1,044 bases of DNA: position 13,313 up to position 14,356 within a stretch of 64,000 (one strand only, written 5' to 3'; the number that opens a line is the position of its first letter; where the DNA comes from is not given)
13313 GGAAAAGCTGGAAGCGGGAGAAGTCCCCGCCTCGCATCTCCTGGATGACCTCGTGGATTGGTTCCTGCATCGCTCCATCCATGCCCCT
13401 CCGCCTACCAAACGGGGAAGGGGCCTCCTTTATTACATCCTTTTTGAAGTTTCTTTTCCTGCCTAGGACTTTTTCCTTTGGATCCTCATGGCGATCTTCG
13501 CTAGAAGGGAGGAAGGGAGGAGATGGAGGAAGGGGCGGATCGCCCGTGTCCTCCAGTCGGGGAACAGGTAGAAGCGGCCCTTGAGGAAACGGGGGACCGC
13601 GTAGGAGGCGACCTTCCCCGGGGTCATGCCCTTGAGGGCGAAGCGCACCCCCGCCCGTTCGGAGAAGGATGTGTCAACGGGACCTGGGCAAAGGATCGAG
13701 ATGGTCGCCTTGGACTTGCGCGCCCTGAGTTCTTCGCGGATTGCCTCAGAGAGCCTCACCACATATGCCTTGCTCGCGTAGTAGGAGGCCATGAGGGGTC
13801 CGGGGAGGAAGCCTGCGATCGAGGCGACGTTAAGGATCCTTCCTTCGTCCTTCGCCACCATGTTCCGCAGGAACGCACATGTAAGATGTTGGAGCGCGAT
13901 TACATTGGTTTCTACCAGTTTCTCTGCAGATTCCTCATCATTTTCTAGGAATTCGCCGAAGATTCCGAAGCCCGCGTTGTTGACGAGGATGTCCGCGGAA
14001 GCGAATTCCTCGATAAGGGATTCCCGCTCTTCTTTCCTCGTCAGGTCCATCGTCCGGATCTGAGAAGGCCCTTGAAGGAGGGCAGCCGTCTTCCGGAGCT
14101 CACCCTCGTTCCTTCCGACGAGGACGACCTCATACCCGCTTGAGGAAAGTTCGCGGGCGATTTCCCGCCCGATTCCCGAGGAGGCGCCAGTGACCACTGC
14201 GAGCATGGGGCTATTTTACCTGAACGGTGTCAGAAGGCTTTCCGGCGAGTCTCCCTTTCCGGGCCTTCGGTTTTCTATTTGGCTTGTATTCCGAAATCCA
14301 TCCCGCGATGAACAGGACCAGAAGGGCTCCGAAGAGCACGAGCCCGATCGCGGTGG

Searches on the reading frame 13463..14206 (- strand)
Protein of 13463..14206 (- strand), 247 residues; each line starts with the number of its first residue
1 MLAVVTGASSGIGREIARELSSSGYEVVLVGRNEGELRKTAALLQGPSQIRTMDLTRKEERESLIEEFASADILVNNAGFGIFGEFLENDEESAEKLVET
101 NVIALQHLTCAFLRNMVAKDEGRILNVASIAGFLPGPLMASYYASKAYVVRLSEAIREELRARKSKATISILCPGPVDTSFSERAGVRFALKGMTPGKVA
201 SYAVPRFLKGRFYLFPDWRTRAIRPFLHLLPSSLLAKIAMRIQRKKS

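Call 73: search_protein_families(library=pfam, proteins=[window:13463-14206:-], max_evalue=0.001)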
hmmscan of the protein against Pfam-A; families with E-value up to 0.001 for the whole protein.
window:13463-14206:- (247 aa): 5 families
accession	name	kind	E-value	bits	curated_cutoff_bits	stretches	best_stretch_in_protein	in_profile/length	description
PF00106.31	adh_short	-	8.7e-43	146.5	26.6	1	3-183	3-188/195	short chain dehydrogenase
PF13561.12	adh_short_C2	-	2.8e-25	89.7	27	1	7-184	1-183/236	Enoyl-(Acyl carrier protein) reductase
PF01370.27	Epimerase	-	1.3e-08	35.1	20.9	1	4-159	2-159/240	NAD dependent epimerase/dehydratase family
PF08659.16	KR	-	7e-07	29.8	22.6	1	4-157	4-164/180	KR domain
PF13460.12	NAD_binding_10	-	1.7e-05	25.2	27.2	1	7-178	1-147/184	NAD(P)H-binding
